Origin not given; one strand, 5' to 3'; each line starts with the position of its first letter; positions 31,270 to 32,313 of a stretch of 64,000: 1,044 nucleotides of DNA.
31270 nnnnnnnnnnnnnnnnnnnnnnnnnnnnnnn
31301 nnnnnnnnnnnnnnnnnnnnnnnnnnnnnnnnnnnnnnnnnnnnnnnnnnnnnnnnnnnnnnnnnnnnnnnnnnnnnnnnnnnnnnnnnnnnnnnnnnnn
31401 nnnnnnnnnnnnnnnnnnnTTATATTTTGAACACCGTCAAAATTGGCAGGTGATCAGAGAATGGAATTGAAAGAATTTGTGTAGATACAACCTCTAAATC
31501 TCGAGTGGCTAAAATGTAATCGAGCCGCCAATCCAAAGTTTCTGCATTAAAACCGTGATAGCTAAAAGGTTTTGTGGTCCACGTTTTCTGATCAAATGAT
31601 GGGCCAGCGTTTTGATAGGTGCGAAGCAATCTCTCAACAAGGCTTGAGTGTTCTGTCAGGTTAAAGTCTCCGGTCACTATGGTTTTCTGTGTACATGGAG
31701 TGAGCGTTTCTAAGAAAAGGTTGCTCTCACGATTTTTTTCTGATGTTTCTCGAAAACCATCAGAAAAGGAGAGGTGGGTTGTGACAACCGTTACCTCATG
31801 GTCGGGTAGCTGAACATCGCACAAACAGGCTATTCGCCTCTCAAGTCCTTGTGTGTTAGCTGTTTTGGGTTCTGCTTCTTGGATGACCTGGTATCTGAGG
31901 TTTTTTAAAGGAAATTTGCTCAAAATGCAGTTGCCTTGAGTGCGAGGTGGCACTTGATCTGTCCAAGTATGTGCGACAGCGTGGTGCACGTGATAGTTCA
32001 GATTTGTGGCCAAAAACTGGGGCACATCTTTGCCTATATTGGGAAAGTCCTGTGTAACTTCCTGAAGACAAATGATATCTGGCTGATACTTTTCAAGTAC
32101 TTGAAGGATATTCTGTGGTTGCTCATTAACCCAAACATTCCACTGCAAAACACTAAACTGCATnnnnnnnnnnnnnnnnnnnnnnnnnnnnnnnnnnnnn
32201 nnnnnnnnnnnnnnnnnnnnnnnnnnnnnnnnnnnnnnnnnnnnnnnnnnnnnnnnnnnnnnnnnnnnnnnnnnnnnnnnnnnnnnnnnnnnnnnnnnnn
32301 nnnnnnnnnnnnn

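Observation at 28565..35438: Tightly packed seven-gene minus-strand operon: CofD/YvcK-like, GT2, APH-like kinase, EEP, ChbG deacetylase and two unknowns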

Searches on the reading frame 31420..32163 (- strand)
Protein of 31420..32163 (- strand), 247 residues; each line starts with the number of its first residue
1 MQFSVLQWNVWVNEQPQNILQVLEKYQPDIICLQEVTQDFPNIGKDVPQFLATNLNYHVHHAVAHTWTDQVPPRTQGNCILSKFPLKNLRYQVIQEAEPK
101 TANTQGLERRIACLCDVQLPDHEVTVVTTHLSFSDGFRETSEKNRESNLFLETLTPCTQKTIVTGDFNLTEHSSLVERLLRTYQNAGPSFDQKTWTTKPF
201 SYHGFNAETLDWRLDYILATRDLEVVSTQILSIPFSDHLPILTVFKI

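Call 3: search_protein_families(library=pfam, proteins=[window:31420-32163:-], max_evalue=0.01)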
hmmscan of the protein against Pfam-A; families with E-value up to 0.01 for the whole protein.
window:31420-32163:- (247 aa): 4 families
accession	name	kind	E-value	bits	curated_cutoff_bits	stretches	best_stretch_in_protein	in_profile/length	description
PF03372.29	Exo_endo_phos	-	2.8e-27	96.3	24.5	1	6-238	1-225/225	Endonuclease/Exonuclease/phosphatase family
PF23226.1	Exo_endo_phos_PGAP2IP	-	6.3e-05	22.8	27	1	16-94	23-96/239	PGAP2IP, C-terminal nuclease-like domain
PF22669.2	Exo_endo_phos2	-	0.0012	18.9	27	0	8-169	3-179/288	Endonuclease/Exonuclease/phosphatase family 2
PF14529.12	Exo_endo_phos_2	-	0.0075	16.6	27.4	0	144-241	15-116/117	Endonuclease-reverse transcriptase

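Call 4: search_protein_families(library=ncbifam, proteins=[window:31420-32163:-], max_evalue=0.01)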
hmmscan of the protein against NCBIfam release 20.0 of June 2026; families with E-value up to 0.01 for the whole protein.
window:31420-32163:- (247 aa): 4 families
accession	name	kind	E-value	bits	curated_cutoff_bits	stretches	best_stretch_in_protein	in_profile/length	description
TIGR00633.1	xth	equivalog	2e-12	47.2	99.05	1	7-173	5-156/255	exodeoxyribonuclease III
NF003842.0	PRK05421.1-4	equivalog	2.8e-12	46.6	144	1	2-247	31-257/259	endonuclease/exonuclease/phosphatase family protein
TIGR00195.1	exoDNase_III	equivalog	7.2e-10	38.9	182.55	1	6-177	4-157/254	exodeoxyribonuclease III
NF008733.0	PRK11756.1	equivalog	0.00016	21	280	0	14-62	13-57/269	exodeoxyribonuclease III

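Call 64: search_solved_structures(query=window:31420-32163:-, max_evalue=0.01)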
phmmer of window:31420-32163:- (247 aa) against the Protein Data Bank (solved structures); distinct sequences matched with E-value up to 0.01: 0.

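Call 65: search_protein_families(library=padloc, proteins=[window:31420-32163:-], max_evalue=0.01)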
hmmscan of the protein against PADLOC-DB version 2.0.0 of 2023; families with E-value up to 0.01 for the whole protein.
window:31420-32163:- (247 aa): 0 families

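Call 102: search_solved_structures(query=A5, max_evalue=1)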
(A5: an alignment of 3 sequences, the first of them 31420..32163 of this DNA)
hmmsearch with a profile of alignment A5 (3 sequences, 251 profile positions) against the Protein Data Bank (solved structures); distinct sequences matched with E-value up to 1: 63 (the best 60 are shown).
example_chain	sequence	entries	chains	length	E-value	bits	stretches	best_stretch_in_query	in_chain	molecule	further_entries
3teb_A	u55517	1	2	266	1.2e-05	28.2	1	5-246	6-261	Endonuclease/exonuclease/phosphatase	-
4ruw_A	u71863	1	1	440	2.9e-05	26.9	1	5-248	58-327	Endonuclease/exonuclease/phosphatase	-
5j3p_A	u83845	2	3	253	8.5e-05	25.4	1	111-222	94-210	Tyrosyl-DNA phosphodiesterase 2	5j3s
5ino_A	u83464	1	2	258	0.00011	25.1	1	111-222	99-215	Tyrosyl-DNA phosphodiesterase 2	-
3w2y_A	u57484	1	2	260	0.00074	22.3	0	212-250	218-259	Exodeoxyribonuclease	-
3w2x_A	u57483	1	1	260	0.00093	22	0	212-249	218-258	Exodeoxyribonuclease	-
3fzi_A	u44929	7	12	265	0.0011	21.8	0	212-249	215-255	Exodeoxyribonuclease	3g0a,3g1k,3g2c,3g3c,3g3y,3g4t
3g91_A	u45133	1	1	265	0.0011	21.8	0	212-249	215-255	Exodeoxyribonuclease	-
3g6s_A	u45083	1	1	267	0.0019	21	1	125-250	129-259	Putative endonuclease/exonuclease/phosphatase family protein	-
4fva_A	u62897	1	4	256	0.0024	20.6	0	167-216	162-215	5'-tyrosyl-DNA phosphodiesterase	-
4gz2_A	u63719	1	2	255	0.0026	20.6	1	112-206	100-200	Tyrosyl-DNA phosphodiesterase 2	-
4gyz_A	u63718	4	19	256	0.0026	20.5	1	112-206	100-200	Tyrosyl-DNA phosphodiesterase 2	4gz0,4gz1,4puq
5ht2_A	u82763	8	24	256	0.0026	20.5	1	112-206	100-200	Tyrosyl-DNA phosphodiesterase 2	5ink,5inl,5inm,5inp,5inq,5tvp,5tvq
5inn_A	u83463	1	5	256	0.0027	20.5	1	112-206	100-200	Tyrosyl-DNA phosphodiesterase 2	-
2jc5_A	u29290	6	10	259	0.0033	20.2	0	211-250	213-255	EXODEOXYRIBONUCLEASE | PUTATIVE EXODEOXYRIBONUCLEASE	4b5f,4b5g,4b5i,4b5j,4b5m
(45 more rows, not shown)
